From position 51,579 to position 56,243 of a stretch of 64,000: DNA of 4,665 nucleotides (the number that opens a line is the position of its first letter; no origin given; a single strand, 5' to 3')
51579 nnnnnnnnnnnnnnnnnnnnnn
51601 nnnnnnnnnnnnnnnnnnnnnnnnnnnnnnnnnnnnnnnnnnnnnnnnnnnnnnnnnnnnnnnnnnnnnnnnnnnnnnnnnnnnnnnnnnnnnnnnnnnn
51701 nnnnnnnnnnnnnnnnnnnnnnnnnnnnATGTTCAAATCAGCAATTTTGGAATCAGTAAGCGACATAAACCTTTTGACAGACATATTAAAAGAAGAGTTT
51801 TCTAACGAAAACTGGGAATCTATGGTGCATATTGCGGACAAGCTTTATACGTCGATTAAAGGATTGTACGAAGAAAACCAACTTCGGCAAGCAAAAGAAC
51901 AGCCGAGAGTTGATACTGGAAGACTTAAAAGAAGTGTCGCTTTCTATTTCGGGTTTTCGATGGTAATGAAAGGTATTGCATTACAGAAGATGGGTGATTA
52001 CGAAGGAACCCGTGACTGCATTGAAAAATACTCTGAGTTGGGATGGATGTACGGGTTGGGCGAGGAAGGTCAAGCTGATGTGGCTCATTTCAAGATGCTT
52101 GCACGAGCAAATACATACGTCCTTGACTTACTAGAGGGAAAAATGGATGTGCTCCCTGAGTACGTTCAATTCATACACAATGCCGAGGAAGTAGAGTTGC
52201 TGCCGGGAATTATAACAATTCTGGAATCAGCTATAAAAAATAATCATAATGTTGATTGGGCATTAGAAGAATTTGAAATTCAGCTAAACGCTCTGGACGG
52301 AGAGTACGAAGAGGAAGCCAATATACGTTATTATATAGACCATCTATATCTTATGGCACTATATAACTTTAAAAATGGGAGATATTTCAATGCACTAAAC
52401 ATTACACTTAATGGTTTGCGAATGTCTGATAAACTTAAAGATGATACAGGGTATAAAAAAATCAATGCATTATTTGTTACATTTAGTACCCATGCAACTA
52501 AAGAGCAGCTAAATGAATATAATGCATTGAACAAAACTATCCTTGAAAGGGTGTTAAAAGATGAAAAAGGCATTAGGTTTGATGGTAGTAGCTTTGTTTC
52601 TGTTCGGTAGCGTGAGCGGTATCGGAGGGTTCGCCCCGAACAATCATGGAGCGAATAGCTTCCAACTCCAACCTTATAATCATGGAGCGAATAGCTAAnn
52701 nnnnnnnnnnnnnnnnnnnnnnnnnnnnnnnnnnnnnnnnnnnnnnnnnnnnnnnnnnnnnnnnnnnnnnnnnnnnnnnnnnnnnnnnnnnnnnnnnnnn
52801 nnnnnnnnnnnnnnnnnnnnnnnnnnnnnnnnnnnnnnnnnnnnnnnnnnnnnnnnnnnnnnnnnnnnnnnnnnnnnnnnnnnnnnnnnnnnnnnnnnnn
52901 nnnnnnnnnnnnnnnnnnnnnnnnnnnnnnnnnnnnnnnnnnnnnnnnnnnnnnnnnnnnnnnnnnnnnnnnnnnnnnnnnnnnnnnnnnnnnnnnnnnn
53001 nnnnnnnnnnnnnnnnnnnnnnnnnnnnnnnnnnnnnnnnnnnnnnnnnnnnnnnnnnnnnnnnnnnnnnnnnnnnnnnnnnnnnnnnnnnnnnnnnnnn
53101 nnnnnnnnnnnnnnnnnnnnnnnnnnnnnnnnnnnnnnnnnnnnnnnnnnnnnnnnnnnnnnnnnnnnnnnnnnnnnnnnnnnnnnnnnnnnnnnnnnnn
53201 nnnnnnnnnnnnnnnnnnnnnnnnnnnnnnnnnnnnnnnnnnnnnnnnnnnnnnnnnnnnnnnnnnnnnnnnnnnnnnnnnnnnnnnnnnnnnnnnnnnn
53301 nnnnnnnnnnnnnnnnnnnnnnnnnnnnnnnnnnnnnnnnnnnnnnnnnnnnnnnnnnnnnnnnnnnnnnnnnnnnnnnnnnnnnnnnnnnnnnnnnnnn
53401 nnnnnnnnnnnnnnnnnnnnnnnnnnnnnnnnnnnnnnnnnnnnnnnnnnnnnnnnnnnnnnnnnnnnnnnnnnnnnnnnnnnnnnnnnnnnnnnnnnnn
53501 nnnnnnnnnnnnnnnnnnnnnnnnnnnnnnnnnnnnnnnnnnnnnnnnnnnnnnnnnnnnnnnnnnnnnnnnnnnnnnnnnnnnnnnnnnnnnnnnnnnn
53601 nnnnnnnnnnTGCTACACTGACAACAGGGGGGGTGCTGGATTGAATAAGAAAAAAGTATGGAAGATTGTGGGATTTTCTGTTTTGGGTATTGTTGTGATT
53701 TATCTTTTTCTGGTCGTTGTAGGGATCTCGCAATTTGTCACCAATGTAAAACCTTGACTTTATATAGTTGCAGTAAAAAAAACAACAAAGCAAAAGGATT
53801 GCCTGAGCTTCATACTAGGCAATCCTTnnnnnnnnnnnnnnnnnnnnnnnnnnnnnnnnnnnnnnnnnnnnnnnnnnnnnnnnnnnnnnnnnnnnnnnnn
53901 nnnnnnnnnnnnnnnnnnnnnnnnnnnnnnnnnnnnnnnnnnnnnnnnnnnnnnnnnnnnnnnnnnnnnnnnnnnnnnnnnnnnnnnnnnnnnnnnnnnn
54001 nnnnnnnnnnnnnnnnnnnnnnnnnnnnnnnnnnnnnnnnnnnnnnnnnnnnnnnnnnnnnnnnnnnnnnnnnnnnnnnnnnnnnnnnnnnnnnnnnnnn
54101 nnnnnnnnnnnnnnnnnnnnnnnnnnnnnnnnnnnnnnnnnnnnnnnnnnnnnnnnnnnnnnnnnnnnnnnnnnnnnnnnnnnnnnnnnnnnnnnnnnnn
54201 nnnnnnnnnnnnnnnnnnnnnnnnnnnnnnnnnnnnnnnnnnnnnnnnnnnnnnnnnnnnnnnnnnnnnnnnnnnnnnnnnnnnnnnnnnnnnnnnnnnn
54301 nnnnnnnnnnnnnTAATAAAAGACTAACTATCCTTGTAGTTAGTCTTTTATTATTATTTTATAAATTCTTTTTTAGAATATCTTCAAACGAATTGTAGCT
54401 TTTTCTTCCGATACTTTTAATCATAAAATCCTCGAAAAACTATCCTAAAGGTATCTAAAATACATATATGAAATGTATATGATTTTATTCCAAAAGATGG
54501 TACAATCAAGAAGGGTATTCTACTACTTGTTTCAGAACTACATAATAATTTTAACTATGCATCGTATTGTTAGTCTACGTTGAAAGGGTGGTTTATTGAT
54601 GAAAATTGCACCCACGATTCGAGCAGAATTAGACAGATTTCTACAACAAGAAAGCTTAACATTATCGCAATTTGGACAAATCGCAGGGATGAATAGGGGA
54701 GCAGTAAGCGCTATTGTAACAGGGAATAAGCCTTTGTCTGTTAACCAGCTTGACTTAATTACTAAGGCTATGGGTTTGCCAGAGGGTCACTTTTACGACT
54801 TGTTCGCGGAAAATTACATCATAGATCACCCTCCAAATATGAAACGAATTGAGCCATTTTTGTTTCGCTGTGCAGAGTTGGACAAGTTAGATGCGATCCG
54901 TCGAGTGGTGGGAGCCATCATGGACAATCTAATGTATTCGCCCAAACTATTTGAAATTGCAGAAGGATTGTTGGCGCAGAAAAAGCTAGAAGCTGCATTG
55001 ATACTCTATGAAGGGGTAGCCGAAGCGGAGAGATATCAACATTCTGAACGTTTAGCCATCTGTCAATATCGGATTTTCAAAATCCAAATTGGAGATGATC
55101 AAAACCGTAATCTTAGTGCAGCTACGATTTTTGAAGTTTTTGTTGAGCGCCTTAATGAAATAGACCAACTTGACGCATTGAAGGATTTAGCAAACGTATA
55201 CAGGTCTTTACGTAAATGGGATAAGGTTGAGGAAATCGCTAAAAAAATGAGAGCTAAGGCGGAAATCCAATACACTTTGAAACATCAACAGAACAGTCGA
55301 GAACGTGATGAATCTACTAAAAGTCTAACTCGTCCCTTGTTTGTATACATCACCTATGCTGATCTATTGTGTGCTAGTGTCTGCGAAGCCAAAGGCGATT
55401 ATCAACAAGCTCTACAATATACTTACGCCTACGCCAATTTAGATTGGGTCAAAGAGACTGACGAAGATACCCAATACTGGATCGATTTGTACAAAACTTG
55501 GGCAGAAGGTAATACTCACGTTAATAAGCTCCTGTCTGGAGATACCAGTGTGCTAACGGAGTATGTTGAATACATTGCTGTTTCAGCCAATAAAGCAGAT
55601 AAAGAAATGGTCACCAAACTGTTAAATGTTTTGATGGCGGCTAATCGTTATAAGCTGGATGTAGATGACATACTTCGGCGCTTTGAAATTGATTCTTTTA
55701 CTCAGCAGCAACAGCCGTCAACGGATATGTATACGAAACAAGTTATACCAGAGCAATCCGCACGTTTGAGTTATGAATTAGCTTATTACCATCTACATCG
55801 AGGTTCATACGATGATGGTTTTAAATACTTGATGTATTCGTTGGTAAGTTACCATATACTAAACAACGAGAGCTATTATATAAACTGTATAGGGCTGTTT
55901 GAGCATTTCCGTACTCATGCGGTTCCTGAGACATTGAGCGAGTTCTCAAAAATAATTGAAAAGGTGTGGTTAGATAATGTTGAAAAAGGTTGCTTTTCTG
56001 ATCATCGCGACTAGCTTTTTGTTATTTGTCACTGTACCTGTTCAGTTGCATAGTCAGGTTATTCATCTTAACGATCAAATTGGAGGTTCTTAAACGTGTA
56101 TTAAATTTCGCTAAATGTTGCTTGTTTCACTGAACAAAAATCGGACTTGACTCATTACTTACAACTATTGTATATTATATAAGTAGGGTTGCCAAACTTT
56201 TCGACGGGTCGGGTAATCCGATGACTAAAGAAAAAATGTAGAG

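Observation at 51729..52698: Second candidate peptide-signalling pair: HTH-less TPR protein plus overlapping secreted pre-peptide with tandem NHGANS repeat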

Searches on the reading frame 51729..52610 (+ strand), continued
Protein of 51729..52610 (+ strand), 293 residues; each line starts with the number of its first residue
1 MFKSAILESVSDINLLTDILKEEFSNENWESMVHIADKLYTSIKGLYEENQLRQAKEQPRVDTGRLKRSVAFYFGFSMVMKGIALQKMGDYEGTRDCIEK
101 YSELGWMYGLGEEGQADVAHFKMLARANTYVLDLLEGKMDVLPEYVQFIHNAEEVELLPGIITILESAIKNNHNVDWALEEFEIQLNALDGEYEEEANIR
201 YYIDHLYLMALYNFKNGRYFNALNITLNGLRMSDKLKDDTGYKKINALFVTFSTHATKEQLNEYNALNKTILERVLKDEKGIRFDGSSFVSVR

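Call 46: get_annotated_region(hit=H1, flank=5000)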
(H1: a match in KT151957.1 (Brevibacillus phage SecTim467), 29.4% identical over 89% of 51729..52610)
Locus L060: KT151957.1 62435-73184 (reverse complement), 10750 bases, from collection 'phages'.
description: Brevibacillus phage SecTim467, complete genome.
organism: Brevibacillus phage SecTim467 (NCBI taxid 1691956)
taxonomy: Viruses; Duplodnaviria; Heunggongvirae; Uroviricota; Caudoviricetes; Jenstvirus; Jenstvirus jenst
host: Brevibacillus laterosporus; source: honeybee debris; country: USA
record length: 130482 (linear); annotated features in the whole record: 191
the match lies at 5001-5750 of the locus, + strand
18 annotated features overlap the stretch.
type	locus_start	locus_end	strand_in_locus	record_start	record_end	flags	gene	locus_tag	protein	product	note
CDS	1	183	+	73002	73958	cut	-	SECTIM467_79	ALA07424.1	putative RNA polymerase sigma factor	-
CDS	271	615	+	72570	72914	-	-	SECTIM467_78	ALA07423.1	hypothetical protein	-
CDS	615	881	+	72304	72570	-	-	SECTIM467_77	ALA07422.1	hypothetical protein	-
CDS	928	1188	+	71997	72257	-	-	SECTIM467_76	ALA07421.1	putative thioredoxin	-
CDS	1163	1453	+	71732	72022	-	-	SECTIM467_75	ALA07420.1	putative thioredoxin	-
CDS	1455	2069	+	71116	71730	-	-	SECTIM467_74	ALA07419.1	putative DNA polymerase III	-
CDS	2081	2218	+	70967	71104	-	-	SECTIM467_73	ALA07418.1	hypothetical protein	-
CDS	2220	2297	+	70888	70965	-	-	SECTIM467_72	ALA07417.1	hypothetical protein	-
CDS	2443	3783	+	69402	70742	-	-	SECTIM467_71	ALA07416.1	hypothetical protein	-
CDS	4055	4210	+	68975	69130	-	-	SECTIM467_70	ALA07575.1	putative sporulation protein Spo0E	-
CDS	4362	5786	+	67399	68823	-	-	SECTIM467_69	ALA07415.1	putative DNA-binding protein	-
CDS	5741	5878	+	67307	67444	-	-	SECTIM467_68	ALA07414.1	hypothetical protein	-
CDS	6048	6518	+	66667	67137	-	-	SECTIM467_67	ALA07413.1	hypothetical protein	-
CDS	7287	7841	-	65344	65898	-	-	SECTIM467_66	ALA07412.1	hypothetical protein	-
CDS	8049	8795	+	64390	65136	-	-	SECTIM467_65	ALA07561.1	hypothetical protein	-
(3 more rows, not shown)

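Call 52: list_cluster_members(proteins=[window:51729-52610:+, window:52561-52698:+, window:54596-56014:+])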
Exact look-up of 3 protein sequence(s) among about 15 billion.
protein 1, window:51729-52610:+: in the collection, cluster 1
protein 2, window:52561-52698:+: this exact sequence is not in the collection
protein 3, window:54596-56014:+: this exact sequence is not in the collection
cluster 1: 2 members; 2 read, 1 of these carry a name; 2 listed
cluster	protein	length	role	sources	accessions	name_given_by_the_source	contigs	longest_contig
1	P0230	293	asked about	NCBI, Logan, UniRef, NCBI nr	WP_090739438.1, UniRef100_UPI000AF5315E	DNA-binding protein [Paenibacillus sp. Mc5Re-14] | DNA-binding protein n=1 Tax=Paenibacillus sp. Mc5Re-14 TaxID=1030529 RepID=UPI000AF5315E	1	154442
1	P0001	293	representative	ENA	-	-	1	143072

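Call 66: search_protein_families(library=pfam, proteins=[L002:4145-4918:-, L002:4915-5757:-, L002:7136-7867:+, L003:5147-5389:+, L003:5383-5790:+, L004:5035-5373:-, L004:5463-5894:+, L009:3452-3787:+, L013:3118-3897:+, L013:5123-5815:+], max_evalue=0.001)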
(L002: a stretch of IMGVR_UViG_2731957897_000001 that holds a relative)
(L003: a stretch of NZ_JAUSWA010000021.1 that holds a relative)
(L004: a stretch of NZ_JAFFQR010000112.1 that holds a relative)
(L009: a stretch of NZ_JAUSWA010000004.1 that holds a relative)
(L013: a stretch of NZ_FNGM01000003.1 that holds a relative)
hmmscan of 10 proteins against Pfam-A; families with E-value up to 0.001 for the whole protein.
L002:4145-4918:- (257 aa): 2 families
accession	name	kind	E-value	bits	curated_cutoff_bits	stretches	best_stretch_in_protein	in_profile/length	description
PF01695.23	IstB_IS21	-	1.1e-05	25.5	24.1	1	173-231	149-207/238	IstB-like ATP binding protein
PF00308.24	Bac_DnaA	-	0.0001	23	23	1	166-237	86-156/162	Bacterial DnaA ATPAse domain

L002:4915-5757:- (280 aa): 2 families
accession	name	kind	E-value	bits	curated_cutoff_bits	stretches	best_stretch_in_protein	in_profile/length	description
PF13730.12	HTH_36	-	1.1e-11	44.8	25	1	53-102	2-51/55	Helix-turn-helix domain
PF13412.12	HTH_24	-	0.00024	21.1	21.9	1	78-102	19-43/48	Winged helix-turn-helix DNA-binding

L002:7136-7867:+ (243 aa): 0 families

L003:5147-5389:+ (80 aa): 0 families

L003:5383-5790:+ (135 aa): 0 families

L004:5035-5373:- (112 aa): 2 families
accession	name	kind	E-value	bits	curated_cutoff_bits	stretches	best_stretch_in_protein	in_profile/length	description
PF13586.12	DDE_Tnp_1_2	-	3.2e-05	24.7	29.2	1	22-72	34-84/86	Transposase DDE domain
PF01609.27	DDE_Tnp_1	-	0.00022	21.5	23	1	14-69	126-197/200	Transposase DDE domain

L004:5463-5894:+ (143 aa): 0 families

L009:3452-3787:+ (111 aa): 0 families

L013:3118-3897:+ (259 aa): 1 family
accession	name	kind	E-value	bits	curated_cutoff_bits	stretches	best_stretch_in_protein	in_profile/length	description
PF00586.29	AIRS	-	9e-06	26.5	24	1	21-124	14-111/112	AIR synthase related protein, N-terminal domain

L013:5123-5815:+ (230 aa): 7 families
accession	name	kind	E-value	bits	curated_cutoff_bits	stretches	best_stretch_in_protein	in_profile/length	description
PF01047.28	MarR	-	8.1e-11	42.1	24.6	1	37-93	2-58/59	MarR family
PF12802.13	MarR_2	-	3.4e-10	40.4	27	1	37-93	4-61/61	MarR family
PF13463.12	HTH_27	-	2.6e-08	34.5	22.2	1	43-102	8-68/68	Winged helix DNA-binding domain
PF13601.12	HTH_34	-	3.8e-06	27.4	27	1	43-105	5-68/80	Winged helix DNA-binding domain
PF22381.2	Staph_reg_Sar_Rot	-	5.5e-06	26.8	27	1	65-104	41-80/85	Transcriptional regulator SarA/Rot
PF01325.25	Fe_dep_repress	-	0.00024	21.7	26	1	51-86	21-56/60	Iron dependent repressor, N-terminal DNA binding domain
PF13412.12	HTH_24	-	0.00075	19.5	21.9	0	42-83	7-48/48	Winged helix-turn-helix DNA-binding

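Call 67: search_solved_structures(query=A1, max_evalue=10)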
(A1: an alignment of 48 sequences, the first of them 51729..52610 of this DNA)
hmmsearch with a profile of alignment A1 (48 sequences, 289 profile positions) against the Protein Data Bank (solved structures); distinct sequences matched with E-value up to 10: 0.

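Call 77: search_protein_families(library=pfam, alignment_id=A1, max_evalue=0.01)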
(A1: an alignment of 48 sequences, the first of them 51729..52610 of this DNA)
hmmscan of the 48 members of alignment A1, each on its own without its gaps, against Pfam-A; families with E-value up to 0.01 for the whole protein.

A. member 1, window:51729-52610:+ (293 aa): 0 families

B. families by the number of members that match (of 48 scanned): 10 families
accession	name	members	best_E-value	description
PF07719.23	TPR_2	20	1.2e-07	Tetratricopeptide repeat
PF00515.34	TPR_1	16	7.3e-06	Tetratricopeptide repeat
PF13181.12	TPR_8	11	1.9e-05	Tetratricopeptide repeat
PF14175.11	YaaC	9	0.00051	YaaC-like Protein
PF13424.12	TPR_12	7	0.00059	Tetratricopeptide repeat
PF13762.11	MNE1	1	8.4e-05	Mitochondrial splicing apparatus component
PF04659.18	Arch_fla_DE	1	0.00051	Archaeal flagella protein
PF14853.12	Fis1_TPR_C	1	0.0023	Fis1 C-terminal tetratricopeptide repeat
PF23654.1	ARM_LIN_2nd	1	0.0033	E3 ubiquitin-protein ligase LIN-like, ARM repeat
PF12895.13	ANAPC3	1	0.0053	Anaphase-promoting complex, cyclosome, subunit 3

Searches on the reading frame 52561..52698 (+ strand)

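Call 3: search_protein_families(library=pfam, proteins=[window:52561-52698:+], max_evalue=1)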
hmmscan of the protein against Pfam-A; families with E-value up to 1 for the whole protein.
window:52561-52698:+ (45 aa): 1 family
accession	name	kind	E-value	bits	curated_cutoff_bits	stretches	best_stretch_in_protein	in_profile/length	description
PF01788.22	PsbJ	-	0.21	11.9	30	1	7-22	21-36/39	PsbJ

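Call 4: search_protein_families(library=phrogs, proteins=[window:52561-52698:+], max_evalue=0.01)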
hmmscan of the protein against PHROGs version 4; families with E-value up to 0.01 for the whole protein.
window:52561-52698:+ (45 aa): 0 families

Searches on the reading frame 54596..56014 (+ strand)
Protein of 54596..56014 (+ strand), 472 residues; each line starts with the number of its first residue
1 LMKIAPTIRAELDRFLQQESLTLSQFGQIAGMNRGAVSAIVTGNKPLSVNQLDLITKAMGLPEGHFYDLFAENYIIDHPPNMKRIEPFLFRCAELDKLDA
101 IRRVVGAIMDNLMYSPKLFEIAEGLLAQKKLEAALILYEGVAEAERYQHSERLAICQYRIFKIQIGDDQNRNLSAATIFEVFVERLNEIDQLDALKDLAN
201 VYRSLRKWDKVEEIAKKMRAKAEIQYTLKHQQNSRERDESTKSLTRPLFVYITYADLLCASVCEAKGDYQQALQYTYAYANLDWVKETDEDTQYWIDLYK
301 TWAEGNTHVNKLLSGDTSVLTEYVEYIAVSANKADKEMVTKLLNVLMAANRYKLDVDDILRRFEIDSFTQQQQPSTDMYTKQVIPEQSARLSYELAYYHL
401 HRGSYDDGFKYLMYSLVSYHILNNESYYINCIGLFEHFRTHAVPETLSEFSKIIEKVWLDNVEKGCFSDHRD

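Call 3: search_protein_families(library=pfam, proteins=[window:54596-56014:+], max_evalue=1)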
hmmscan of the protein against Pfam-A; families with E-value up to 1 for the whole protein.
window:54596-56014:+ (472 aa): 8 families
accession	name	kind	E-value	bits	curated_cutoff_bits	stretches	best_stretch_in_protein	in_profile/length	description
PF13176.12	TPR_7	-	0.00067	20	27.9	1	194-214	1-21/36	Tetratricopeptide repeat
PF00213.23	OSCP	-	0.0079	16.7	22.3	1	275-364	3-93/172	ATP synthase delta (OSCP) subunit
PF01381.28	HTH_3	-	0.0084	16.6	23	1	16-63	5-52/55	Helix-turn-helix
PF20431.4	E_motif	-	0.011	16.4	27.3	1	184-221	12-51/63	E motif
PF13424.12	TPR_12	-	0.071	13.7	30.1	0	190-217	43-70/77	Tetratricopeptide repeat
PF13560.12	HTH_31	-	0.12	13.1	27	1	17-63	11-58/64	Helix-turn-helix domain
PF13443.12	HTH_26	-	0.14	12.9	22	1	12-61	2-52/63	Cro/C1-type HTH DNA-binding domain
PF13428.12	TPR_14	-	0.26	12.6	23.5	0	193-221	2-30/44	Tetratricopeptide repeat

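Call 4: search_protein_families(library=phrogs, proteins=[window:54596-56014:+], max_evalue=0.01)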
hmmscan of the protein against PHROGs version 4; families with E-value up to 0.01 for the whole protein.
window:54596-56014:+ (472 aa): 2 families
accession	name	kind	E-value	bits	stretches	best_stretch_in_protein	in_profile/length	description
phrog_2439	-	transcription regulation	2.7e-05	24.2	1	3-78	3-74/367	transcriptional regulator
phrog_8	-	transcription regulation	0.00012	22.7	1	13-219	164-320/346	transcriptional regulator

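Call 11: search_protein_families(library=ncbifam, proteins=[window:54596-56014:+], max_evalue=0.1)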
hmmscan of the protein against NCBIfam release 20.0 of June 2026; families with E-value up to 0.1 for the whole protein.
window:54596-56014:+ (472 aa): 1 family
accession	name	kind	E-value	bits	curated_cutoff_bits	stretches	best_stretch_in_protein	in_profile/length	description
NF004406.0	PRK05758.3-2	equivalog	0.0076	16.1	172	0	23-60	100-137/186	F0F1 ATP synthase subunit delta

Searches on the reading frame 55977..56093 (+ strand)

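Call 3: search_protein_families(library=pfam, proteins=[window:55977-56093:+], max_evalue=1)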
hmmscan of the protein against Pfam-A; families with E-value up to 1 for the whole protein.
window:55977-56093:+ (38 aa): 1 family
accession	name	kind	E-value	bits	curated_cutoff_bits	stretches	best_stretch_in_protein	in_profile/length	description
PF01737.22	Ycf9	-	0.0057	17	22.3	1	6-27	6-27/58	YCF9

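Call 4: search_protein_families(library=phrogs, proteins=[window:55977-56093:+], max_evalue=0.01)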
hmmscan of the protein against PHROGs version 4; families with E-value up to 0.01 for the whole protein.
window:55977-56093:+ (38 aa): 0 families
